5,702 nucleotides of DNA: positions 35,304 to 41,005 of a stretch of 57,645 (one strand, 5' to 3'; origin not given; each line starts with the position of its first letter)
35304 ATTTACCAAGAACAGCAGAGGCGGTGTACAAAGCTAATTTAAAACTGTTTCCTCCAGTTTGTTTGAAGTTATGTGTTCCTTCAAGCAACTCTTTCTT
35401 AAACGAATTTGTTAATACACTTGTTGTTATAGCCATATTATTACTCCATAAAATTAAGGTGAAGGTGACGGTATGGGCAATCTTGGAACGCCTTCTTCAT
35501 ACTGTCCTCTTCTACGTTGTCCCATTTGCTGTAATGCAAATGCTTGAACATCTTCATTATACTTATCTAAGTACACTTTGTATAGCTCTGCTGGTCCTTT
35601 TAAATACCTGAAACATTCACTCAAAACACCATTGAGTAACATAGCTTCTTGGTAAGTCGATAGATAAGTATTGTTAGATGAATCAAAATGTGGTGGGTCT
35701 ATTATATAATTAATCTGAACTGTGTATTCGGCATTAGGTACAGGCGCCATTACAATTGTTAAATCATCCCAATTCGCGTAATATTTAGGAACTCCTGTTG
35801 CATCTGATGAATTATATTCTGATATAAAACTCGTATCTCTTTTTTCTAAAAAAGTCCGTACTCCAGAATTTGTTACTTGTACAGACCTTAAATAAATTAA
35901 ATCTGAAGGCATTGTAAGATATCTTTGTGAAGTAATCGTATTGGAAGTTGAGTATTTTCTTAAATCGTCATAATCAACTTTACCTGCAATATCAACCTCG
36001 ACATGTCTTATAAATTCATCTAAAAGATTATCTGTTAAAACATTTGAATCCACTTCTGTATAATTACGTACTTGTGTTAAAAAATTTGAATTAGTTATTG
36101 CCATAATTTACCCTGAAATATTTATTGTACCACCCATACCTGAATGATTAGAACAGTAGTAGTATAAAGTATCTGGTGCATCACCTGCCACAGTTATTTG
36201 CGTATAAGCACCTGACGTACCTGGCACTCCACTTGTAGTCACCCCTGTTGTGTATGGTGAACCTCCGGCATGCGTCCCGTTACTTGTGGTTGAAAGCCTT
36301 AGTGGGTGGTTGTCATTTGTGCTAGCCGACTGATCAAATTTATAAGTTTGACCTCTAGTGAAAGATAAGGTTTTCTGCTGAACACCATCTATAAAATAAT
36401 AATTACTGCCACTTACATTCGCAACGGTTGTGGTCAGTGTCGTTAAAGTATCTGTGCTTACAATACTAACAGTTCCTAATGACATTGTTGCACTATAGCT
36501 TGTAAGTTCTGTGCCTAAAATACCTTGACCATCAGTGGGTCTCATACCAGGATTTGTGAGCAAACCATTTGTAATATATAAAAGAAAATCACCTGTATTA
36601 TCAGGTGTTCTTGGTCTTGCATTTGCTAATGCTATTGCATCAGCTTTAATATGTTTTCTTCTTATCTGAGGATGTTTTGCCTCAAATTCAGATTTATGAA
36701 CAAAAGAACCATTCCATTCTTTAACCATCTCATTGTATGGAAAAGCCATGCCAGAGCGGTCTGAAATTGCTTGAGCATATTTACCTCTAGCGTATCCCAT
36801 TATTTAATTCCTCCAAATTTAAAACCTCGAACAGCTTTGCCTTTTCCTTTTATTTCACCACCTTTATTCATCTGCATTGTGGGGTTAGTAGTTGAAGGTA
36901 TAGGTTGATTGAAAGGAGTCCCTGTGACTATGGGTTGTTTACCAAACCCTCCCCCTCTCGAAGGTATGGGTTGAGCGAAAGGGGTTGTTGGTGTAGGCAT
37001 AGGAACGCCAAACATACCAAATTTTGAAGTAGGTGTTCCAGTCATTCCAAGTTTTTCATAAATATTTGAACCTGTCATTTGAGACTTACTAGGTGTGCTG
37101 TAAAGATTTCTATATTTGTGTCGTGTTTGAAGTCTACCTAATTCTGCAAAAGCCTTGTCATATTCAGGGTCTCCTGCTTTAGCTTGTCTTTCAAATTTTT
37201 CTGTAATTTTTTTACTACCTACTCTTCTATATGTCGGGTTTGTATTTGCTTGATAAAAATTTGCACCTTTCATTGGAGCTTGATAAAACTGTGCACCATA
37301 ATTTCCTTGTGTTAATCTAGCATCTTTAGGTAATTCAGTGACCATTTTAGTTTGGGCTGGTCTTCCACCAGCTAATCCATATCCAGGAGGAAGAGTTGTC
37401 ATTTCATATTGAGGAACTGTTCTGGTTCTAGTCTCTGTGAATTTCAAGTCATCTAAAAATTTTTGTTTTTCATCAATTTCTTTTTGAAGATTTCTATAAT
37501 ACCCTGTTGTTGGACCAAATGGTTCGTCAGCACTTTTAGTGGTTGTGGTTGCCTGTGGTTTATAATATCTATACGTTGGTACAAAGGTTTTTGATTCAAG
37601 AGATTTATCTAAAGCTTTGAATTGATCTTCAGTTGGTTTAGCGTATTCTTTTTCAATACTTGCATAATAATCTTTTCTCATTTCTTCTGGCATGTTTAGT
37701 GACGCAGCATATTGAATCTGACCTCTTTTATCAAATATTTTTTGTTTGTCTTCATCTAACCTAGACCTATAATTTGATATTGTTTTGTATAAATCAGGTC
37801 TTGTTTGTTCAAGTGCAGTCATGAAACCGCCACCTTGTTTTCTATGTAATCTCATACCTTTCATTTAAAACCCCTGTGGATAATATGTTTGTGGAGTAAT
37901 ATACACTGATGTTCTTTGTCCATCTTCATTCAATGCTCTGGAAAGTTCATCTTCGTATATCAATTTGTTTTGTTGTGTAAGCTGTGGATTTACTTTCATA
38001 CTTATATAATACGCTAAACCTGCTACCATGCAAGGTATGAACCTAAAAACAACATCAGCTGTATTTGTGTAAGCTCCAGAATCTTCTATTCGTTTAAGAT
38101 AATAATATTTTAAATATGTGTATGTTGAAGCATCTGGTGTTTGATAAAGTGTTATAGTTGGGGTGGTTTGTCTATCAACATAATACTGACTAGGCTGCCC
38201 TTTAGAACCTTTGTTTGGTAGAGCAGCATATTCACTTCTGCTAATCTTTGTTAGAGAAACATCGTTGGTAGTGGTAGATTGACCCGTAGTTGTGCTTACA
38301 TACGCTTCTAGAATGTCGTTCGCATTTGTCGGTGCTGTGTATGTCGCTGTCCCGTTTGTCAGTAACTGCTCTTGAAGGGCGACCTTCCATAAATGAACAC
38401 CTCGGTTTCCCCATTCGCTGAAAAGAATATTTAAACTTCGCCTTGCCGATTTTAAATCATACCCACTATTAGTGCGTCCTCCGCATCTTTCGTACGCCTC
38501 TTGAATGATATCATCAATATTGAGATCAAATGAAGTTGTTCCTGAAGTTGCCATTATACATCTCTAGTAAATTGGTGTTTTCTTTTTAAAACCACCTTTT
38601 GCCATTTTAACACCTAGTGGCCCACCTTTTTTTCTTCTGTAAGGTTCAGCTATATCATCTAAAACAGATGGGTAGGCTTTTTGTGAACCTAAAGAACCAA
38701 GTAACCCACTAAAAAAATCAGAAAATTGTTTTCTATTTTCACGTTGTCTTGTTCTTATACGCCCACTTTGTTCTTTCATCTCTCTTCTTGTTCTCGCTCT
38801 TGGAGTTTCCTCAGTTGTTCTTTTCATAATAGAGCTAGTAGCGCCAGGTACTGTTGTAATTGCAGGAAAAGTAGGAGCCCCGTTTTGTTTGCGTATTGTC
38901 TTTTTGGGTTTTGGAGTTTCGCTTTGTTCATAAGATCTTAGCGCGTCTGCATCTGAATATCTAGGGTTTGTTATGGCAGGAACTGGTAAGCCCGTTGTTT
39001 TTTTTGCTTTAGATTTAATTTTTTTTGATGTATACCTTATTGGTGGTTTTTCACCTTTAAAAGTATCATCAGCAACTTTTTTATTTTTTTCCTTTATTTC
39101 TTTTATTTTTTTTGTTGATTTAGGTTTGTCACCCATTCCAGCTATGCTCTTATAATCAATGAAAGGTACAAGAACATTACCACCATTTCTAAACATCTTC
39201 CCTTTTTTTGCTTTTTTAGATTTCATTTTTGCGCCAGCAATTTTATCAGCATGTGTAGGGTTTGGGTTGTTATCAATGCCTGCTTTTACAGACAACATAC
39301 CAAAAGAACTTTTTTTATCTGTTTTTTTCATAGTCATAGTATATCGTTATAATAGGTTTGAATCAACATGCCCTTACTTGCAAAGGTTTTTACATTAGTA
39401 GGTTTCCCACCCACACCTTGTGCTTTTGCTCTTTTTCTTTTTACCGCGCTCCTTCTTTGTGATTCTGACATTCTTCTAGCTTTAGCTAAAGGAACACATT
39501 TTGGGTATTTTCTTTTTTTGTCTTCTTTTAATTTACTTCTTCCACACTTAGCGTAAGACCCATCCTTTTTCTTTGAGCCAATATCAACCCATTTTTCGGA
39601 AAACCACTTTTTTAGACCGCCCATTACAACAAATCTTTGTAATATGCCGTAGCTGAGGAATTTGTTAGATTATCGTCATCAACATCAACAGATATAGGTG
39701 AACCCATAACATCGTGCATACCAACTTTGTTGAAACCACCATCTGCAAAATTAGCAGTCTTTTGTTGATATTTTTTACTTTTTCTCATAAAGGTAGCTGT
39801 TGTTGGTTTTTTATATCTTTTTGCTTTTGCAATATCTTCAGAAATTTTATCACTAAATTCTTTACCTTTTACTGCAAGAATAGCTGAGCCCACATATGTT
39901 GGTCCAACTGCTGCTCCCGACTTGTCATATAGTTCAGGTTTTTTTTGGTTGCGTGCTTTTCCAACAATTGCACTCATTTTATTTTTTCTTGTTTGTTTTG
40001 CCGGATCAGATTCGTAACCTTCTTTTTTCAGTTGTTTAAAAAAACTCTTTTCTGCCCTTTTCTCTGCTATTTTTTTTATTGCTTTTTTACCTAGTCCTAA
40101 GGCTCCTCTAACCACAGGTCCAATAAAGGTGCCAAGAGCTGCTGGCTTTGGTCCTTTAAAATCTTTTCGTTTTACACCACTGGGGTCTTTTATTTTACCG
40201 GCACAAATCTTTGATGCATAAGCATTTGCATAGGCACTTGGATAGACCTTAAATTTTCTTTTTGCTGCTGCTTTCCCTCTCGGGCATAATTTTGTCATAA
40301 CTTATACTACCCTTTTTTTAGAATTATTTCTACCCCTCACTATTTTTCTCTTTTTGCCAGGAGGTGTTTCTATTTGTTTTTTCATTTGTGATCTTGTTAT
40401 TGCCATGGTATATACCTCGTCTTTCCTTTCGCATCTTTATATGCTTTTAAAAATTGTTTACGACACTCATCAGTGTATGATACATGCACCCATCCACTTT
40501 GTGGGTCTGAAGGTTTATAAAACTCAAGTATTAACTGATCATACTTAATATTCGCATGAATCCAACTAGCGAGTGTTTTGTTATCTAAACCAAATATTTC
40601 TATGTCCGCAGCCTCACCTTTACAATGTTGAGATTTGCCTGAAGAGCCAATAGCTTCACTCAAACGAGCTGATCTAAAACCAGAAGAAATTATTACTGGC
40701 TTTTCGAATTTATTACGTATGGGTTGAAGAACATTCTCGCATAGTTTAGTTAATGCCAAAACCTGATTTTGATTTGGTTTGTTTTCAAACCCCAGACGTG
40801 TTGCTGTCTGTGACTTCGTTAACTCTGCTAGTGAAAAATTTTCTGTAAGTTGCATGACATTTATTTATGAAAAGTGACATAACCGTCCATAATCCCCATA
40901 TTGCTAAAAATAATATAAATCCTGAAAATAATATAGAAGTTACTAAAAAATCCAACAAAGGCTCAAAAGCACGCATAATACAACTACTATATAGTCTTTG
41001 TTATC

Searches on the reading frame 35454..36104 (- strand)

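Call 76: search_protein_families(library=pfam, proteins=[window:35454-36104:-], max_evalue=0.01)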
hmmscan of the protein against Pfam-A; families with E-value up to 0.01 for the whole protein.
window:35454-36104:- (216 aa): 2 families
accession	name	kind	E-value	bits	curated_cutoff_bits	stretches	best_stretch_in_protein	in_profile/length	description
PF24175.2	SU10_adaptor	-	1.8e-17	64.9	27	1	8-195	6-182/194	SU10 adaptor protein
PF14287.11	DUF4368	-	0.00076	20.1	25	1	7-42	14-47/67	Domain of unknown function (DUF4368)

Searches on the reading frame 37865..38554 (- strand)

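Call 76: search_protein_families(library=pfam, proteins=[window:37865-38554:-], max_evalue=0.01)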
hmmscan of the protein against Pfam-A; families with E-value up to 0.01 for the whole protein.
window:37865-38554:- (229 aa): 1 family
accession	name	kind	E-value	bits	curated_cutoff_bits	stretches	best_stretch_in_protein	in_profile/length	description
PF24175.2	SU10_adaptor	-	1.1e-09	39.4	27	1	53-218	38-187/194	SU10 adaptor protein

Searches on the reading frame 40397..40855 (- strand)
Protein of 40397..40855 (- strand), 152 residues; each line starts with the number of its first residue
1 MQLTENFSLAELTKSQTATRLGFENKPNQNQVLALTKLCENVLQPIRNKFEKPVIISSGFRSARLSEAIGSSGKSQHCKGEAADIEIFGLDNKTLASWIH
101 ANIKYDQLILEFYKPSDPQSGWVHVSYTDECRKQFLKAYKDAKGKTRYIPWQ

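Call 41: search_protein_families(library=pfam, proteins=[window:40397-40855:-], max_evalue=0.01)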
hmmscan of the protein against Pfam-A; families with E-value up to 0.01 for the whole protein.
window:40397-40855:- (152 aa): 2 families
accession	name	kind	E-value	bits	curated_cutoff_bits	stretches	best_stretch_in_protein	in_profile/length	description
PF08291.16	Peptidase_M15_3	-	1.4e-18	67.4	23.2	1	6-112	2-101/108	Peptidase M15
PF05951.18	Peptidase_M15_2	-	0.0097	16.1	27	0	49-125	69-145/153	Bacterial protein of unknown function (DUF882)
